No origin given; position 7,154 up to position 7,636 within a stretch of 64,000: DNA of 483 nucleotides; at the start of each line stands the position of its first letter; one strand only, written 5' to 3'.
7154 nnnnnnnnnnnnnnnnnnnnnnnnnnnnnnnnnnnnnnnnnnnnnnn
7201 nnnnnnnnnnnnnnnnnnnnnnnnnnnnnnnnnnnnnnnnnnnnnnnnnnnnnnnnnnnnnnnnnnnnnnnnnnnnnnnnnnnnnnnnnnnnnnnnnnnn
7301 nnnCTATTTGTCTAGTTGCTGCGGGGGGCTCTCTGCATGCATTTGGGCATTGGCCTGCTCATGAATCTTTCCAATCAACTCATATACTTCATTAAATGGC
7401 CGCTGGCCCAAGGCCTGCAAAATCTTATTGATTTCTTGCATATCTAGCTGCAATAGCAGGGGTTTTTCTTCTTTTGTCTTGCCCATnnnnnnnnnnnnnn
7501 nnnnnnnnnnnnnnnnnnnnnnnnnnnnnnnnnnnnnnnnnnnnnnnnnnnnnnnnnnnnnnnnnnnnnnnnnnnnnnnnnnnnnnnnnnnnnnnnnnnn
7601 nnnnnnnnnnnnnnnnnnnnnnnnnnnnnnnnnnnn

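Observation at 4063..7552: Orphan two-gene module of a ~60-aa protein plus a 1052-aa acidic domain-less protein, bracketed by repeats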

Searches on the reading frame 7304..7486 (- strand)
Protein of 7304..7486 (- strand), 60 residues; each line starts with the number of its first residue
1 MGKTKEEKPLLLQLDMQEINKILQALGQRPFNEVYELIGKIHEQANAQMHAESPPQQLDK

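Call 8: search_protein_families(library=pfam, proteins=[window:7304-7486:-], max_evalue=0.1)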
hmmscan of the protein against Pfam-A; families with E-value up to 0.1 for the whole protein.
window:7304-7486:- (60 aa): 0 families

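Call 9: search_protein_families(library=ncbifam, proteins=[window:7304-7486:-], max_evalue=0.1)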
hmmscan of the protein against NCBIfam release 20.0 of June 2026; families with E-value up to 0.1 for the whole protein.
window:7304-7486:- (60 aa): 0 families

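Call 10: search_protein_families(library=phrogs, proteins=[window:7304-7486:-], max_evalue=0.1)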
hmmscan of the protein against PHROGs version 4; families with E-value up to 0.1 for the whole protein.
window:7304-7486:- (60 aa): 0 families

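Call 11: search_protein_families(library=padloc, proteins=[window:7304-7486:-], max_evalue=0.1)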
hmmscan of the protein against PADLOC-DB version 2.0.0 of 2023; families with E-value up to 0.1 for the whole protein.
window:7304-7486:- (60 aa): 0 families

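Call 44: search_solved_structures(query=window:7307-7486:-, max_evalue=10)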
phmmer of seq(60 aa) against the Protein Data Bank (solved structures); distinct sequences matched with E-value up to 10: 28.
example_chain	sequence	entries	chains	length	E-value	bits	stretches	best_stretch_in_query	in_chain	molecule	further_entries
8vd6_A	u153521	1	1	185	0.12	16.2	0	2-36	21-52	CAP REPEAT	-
1aj4_A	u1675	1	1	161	0.22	15.4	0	15-47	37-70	TROPONIN C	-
2w4a_C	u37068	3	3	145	0.23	15.3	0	14-47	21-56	MYOSIN LIGHT CHAIN 3, SKELETAL MUSCLE ISOFORM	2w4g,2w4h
6klt_A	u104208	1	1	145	0.23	15.3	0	16-47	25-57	Troponin C, slow skeletal and cardiac muscles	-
1dtl_A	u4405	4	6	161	0.25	15.2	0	15-47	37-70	CARDIAC TROPONIN C | Troponin C | Troponin C, slow skeletal and cardiac muscles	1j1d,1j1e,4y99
8fmm_A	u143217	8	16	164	0.25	15.2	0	15-47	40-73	Troponin C, slow skeletal and cardiac muscles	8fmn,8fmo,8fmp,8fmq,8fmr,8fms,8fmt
1la0_A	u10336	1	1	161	0.26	15.2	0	16-47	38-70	Troponin C, slow skeletal and cardiac muscles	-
6klu_A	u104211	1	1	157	0.28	15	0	16-47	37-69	Troponin C, slow skeletal and cardiac muscles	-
9mo4_G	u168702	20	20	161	0.3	15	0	16-47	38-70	Troponin C, slow skeletal and cardiac muscles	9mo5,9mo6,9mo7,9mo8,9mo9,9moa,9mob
8uww_C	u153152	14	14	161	0.3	15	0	16-47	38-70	Troponin C, slow skeletal and cardiac muscles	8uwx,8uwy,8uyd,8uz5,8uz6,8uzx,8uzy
9z3w_C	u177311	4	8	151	0.36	14.7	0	18-52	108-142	Myosin light polypeptide 6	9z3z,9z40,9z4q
2jt3_A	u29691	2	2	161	0.45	14.4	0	15-47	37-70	Troponin C | Troponin C, slow skeletal and cardiac muscles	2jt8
2jt0_A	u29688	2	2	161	0.46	14.4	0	15-47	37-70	Troponin C, slow skeletal and cardiac muscles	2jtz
6kn7_V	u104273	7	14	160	0.54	14.2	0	16-47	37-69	Troponin C, slow skeletal and cardiac muscles | Troponin C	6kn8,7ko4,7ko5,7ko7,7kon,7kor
7uti_U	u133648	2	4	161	0.54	14.2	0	16-47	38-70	Troponin C, slow skeletal and cardiac muscles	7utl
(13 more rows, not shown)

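Call 55: find_homologous_proteins(query=A1, max_evalue=0.01)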
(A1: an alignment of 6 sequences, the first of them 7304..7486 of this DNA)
Query A1 (6 sequences) (60 aa, profile of the alignment): 199 proteins with E <= 0.01 among 213 candidates; the best 120 are listed.
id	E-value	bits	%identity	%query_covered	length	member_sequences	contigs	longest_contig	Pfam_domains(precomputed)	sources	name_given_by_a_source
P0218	4.1e-33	131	50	83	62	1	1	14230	-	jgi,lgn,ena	jgi:hypothetical protein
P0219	4.6e-33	131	50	83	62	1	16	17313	-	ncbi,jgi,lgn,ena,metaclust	jgi:hypothetical protein|metaclust:\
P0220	4.8e-33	131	50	83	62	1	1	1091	-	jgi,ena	jgi:hypothetical protein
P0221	1.1e-32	129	48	83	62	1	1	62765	-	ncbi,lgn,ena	-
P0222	1.2e-32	129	48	83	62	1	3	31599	-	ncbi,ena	-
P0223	8.6e-32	127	46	83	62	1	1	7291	-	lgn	-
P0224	3.2e-31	125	63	63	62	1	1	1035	-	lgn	-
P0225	1.5e-30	123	56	75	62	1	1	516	-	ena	-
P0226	1.5e-30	123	53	75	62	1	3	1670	-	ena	-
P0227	2.4e-30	122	60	67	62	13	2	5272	-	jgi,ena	jgi:hypothetical protein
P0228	3.2e-30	122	48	80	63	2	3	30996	-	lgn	-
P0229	7.8e-30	120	58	67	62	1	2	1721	-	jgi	jgi:hypothetical protein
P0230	3.1e-29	118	63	63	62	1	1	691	-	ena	-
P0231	3.4e-29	118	55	67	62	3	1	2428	-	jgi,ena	jgi:hypothetical protein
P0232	4.7e-29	118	48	87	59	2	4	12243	-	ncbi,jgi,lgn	jgi:hypothetical protein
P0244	9.9e-22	94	65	72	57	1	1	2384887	-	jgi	jgi:hypothetical protein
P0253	2.8e-19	86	65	72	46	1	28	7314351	-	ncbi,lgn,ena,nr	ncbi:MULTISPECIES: hypothetical protein [unclassified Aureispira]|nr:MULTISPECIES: hypothetical prot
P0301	1.3e-15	75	54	85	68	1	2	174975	-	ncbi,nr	ncbi:MAG: hypothetical protein EAZ57_04915 [Cytophagales bacterium]|nr:MAG: hypothetical protein EAZ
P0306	3.8e-15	73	61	52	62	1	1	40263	-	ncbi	-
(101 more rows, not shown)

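Call 57: find_encoding_contigs(protein=P0253, flank=10000, max_places=2)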
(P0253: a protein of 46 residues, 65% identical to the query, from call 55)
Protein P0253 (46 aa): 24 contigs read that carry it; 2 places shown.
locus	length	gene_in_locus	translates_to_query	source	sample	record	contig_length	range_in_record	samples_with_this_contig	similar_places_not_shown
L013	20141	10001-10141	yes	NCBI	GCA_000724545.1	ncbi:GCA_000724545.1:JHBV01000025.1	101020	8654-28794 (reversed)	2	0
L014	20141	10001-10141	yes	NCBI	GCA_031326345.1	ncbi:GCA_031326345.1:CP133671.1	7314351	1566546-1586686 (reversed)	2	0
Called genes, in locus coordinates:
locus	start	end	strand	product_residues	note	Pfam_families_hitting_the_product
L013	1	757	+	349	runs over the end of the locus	PF13310:Virulence_RhuM, PF02661:Fic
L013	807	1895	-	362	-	-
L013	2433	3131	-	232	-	PF07661:MORN_2 (faint)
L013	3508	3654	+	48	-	-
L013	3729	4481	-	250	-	PF07661:MORN_2 (faint)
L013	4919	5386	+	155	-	-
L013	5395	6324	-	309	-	PF08331:QueG_DUF1730, PF25160:LdpA_Fe-S-bd (faint), PF00037:Fer4 (faint), PF13237:Fer4_10 (faint), PF13484:Fer4_16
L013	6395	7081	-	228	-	-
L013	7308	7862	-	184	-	PF07610:DUF1573, PF22544:HYDIN_VesB_CFA65-like_Ig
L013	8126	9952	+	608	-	PF05496:RuvB_N (weak), PF07724:AAA_2 (faint), PF13177:DNA_pol3_delta2, PF13401:AAA_22 (weak), PF00004:AAA, PF21960:RCF1-5-like_lid (weak), PF22608:DNAX_ATPase_lid, PF12169:DNA_pol3_gamma3 (weak), +1 more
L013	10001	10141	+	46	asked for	-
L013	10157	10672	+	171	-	-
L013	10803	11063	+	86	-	PF12802:MarR_2 (weak), PF12840:HTH_20, PF13412:HTH_24 (weak), PF01022:HTH_5, PF21476:PF0610-like_N, PF08279:HTH_11 (weak)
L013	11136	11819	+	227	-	PF07853:DUF1648, PF13630:SdpI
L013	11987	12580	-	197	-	PF14903:WG_beta_rep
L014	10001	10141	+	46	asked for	-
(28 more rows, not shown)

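Call 58: find_encoding_contigs(protein=P0306, flank=10000, max_places=1)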
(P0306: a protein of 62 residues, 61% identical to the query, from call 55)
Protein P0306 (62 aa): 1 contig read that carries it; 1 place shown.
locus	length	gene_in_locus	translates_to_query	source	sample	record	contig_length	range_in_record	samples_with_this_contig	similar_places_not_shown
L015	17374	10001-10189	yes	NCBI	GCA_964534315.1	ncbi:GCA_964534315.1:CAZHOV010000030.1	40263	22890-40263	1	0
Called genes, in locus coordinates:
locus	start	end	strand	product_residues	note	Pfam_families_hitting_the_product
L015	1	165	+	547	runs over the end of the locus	PF17482:Phage_sheath_1C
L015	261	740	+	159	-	PF06841:Phage_T4_gp19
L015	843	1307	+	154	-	PF06841:Phage_T4_gp19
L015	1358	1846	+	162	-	PF06841:Phage_T4_gp19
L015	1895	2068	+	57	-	PF19265:DUF5908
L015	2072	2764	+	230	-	PF19266:CIS_tube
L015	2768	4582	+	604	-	PF24032:YQBQ (weak), PF05954:Phage_GPD, PF04717:Phage_base_V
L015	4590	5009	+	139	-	PF04965:GPW_gp25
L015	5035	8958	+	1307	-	-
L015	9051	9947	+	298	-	-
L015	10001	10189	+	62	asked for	-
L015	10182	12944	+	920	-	-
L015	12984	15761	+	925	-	PF19268:CIS_TMP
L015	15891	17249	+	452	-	PF00004:AAA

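Call 62: search_solved_structures(query=A2, max_evalue=10, show_alignments=2)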
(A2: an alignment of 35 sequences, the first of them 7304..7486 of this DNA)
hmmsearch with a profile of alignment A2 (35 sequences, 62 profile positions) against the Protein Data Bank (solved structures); distinct sequences matched with E-value up to 10: 3.
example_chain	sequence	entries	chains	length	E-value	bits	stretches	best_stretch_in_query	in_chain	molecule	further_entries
2b8w_A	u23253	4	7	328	0.58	13.2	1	30-47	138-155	Interferon-induced guanylate-binding protein 1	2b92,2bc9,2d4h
1gl2_B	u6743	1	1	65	0.64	13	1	7-25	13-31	SYNTAXIN 7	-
6k2d_A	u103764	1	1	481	0.78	12.7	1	30-47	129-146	Guanylate-binding protein 1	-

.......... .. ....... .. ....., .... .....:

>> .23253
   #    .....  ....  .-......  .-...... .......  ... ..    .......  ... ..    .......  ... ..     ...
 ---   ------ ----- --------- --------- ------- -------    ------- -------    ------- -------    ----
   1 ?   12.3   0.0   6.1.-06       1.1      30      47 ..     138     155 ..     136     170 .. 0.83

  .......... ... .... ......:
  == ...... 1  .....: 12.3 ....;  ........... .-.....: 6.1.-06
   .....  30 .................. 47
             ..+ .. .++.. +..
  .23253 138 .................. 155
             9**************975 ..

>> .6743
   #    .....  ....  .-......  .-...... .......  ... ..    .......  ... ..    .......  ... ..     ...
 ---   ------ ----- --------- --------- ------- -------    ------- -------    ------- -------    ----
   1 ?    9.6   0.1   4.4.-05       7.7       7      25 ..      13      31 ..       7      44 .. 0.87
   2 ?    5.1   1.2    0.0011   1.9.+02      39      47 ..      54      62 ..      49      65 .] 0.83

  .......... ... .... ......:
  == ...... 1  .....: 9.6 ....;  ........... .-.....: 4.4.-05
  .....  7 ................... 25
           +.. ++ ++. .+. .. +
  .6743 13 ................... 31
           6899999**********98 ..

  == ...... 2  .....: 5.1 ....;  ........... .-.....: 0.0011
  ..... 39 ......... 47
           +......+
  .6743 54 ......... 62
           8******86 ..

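Call 63: search_protein_families(library=pfam, alignment_id=A2, max_evalue=1)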
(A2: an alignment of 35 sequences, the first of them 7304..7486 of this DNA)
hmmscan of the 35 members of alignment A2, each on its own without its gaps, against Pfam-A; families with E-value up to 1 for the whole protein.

A. member 1, window:7304-7486:- (60 aa): 0 families

B. families by the number of members that match (of 35 scanned): 12 families
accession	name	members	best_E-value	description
PF23319.1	CobW_C_DAAF9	2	0.12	DAAF9 CobW_C-like domain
PF22746.1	SHOCT-like_DUF2089-C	2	0.16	SHOCT-like domain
PF13025.11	DUF3886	1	0.026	Protein of unknown function (DUF3886)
PF22134.1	DM_Arn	1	0.043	DNA Mimic Protein Arn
PF08906.16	T6SS_Tdi1_C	1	0.054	T6SS immunity protein Tdi1, C-terminal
PF05120.17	GvpG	1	0.061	Gas vesicle protein G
PF19434.4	OPA1_C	1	0.063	Dynamin-like GTPase OPA1 C-terminal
PF14327.11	CSTF2_hinge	1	0.099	Hinge domain of cleavage stimulation factor subunit 2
PF24904.1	RVE6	1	0.11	REVEILLE 6-like domain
PF21983.2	NikA-like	1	0.13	Mobilization protein NikA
PF04760.21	IF2_N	1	0.18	Translation initiation factor IF-2, N-terminal region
PF24204.1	DUF7428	1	0.22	Domain of unknown function (DUF7428)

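Call 64: find_related_loci(query=A2, collection=metagenome_contigs, flank=10000)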
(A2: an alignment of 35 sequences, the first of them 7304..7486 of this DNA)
Query A2 (60 aa) in metagenome_contigs; peptide patterns used: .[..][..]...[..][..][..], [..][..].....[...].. (x = any residue, [..] = any of these).
360 stretches matched a pattern; 74 encode a relative of the query (tblastn E <= 1e-3); 74 distinct loci.
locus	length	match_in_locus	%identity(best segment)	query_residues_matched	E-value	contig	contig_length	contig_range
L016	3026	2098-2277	93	1-60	5e-34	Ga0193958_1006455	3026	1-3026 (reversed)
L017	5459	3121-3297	44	2-60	3e-14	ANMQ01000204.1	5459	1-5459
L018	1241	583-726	58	1-48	3e-14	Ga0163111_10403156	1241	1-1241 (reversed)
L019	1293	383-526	58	1-48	3e-14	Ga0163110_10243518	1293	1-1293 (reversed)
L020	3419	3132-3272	60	8-54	4e-14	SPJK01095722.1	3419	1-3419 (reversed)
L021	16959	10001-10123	68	8-48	6e-14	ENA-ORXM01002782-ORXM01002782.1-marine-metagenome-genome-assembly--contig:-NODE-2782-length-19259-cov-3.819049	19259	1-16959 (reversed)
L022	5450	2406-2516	73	12-48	6e-14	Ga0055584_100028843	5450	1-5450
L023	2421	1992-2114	68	8-48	5e-14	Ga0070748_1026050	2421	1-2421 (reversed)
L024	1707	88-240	53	7-59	1e-13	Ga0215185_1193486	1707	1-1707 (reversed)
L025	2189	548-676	63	7-49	9e-14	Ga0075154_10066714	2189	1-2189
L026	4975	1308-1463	48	6-57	1e-13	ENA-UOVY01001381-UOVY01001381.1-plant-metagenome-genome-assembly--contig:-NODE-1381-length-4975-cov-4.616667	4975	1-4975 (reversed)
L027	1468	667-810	52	6-53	2e-13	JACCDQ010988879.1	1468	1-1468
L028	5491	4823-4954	59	10-53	3e-13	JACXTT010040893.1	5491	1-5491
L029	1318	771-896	60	12-53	3e-13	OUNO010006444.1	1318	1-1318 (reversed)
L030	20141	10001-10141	58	2-49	6e-13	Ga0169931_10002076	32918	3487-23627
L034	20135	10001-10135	53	6-50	3e-12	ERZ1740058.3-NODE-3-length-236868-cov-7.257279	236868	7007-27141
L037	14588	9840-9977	50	4-49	1e-11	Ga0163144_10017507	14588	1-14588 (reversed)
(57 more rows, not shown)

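Call 65: find_related_loci(query=A2, collection=viral_contigs, flank=10000)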
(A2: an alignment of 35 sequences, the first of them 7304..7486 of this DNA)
Query A2 (60 aa) in viral_contigs; peptide patterns used: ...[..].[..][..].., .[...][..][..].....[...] (x = any residue, [..] = any of these).
43 stretches matched a pattern, but none encodes a relative of the query by tblastn (E <= 1e-3).

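Call 67: search_protein_representatives(protein=window:7304-7486:-)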
Query: 60 residues. Proteins with E-value up to 0.001 (for the whole library): 353; up to 1e-10: 4; up to 1e-30: 0. The best 150 are listed.
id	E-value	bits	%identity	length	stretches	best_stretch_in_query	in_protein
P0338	2.3e-12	62.2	44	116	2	10-52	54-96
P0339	7.0e-12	60.7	32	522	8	31-57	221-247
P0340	9.4e-12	60.3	60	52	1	2-49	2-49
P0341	9.3e-11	57.2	41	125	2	3-51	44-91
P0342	2.3e-10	55.9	46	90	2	6-55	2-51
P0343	2.4e-10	55.9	67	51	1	9-50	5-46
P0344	3.3e-10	55.4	46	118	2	14-53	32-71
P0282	3.8e-10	55.2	57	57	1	8-53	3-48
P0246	4.2e-10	55.1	60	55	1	7-51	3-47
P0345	5.7e-10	54.7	51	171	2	12-49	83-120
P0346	5.8e-10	54.7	44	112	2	7-47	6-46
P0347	1.8e-09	53.1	63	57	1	7-49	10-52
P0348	3.4e-09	52.3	43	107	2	6-46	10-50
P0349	3.7e-09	52.2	37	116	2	8-58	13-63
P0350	5.1e-09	51.8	57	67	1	7-53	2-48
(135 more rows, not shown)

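Call 75: predict_structure(alignment_id=A2)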
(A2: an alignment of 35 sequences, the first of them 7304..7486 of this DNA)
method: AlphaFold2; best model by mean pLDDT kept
length: 60 residues; sequences in the alignment: 35
mean_pLDDT: 69.0   pTM: 0.34
mean pLDDT of the five models: 69.0, 67.7, 62.8, 61.5, 61.2
residues with pLDDT >= 90: 0; 70-90: 39; 50-70: 14; < 50: 7
segments of 3 or more residues with pLDDT < 50: 1-3
pLDDT, mean of each block of 10 residues (from residue 1): 57 78 77 76 74 52
secondary structure, 60 per line:
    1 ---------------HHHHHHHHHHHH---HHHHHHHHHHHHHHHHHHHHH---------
elements in order: H16-27 H31-51

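Call 88: find_encoding_contigs(protein=P0244, flank=10000, max_places=1)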
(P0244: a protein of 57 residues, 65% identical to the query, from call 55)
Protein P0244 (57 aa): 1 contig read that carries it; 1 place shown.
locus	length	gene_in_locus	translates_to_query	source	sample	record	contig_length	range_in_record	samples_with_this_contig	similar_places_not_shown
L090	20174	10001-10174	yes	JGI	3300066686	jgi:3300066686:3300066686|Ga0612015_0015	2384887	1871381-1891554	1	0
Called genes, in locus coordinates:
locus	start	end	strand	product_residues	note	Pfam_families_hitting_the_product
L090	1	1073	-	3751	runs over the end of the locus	PF19081:Ig_7 (weak), PF18962:Por_Secre_tail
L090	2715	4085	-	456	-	PF01839:FG-GAP (faint), PF13517:FG-GAP_3, PF18962:Por_Secre_tail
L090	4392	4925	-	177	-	PF03079:ARD, PF07883:Cupin_2 (weak)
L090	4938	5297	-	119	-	PF14114:DUF4286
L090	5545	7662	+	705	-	PF17804:TSP_NTD, PF00595:PDZ, PF03572:Peptidase_S41, PF11818:DUF3340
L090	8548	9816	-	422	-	-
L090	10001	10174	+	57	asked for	-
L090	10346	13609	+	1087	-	-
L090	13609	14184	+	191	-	PF04542:Sigma70_r2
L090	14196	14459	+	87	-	-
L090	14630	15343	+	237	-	-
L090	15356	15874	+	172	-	PF04264:YceI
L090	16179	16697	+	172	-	PF05163:DinB (weak), PF12867:DinB_2 (weak)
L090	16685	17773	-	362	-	PF13685:Fe-ADH_2 (faint), PF01761:DHQ_synthase, PF24621:DHQS_C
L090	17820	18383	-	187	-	-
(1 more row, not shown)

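Call 93: find_encoding_contigs(protein=P0301, flank=10000, max_places=1)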
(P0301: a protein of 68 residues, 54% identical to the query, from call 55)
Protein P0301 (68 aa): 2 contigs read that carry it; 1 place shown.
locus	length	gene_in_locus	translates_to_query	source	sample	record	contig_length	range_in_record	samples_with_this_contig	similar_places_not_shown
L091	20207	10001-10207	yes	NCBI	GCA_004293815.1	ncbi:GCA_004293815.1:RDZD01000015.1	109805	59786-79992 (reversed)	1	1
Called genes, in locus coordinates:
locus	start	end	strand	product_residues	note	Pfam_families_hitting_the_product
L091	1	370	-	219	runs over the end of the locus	-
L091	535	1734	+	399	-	PF00155:Aminotran_1_2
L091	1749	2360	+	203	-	PF01648:ACPS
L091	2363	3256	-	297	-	-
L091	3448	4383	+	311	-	PF00892:EamA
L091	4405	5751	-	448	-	PF02113:Peptidase_S13, PF13354:Beta-lactamase2 (faint)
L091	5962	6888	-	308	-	-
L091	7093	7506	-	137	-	-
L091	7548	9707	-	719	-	PF07696:7TMR-DISMED2, PF07695:7TMR-DISM_7TM, PF07228:SpoIIE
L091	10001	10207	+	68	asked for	-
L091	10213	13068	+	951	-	-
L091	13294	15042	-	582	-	PF01409:tRNA-synt_2d (faint), PF01336:tRNA_anti-codon, PF00152:tRNA-synt_2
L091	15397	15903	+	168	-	-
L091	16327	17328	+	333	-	PF01018:GTP1_OBG, PF01926:MMR_HSR1, PF02421:FeoB_N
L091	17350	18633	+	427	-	PF00425:Chorismate_bind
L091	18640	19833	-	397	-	PF00425:Chorismate_bind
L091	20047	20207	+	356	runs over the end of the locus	-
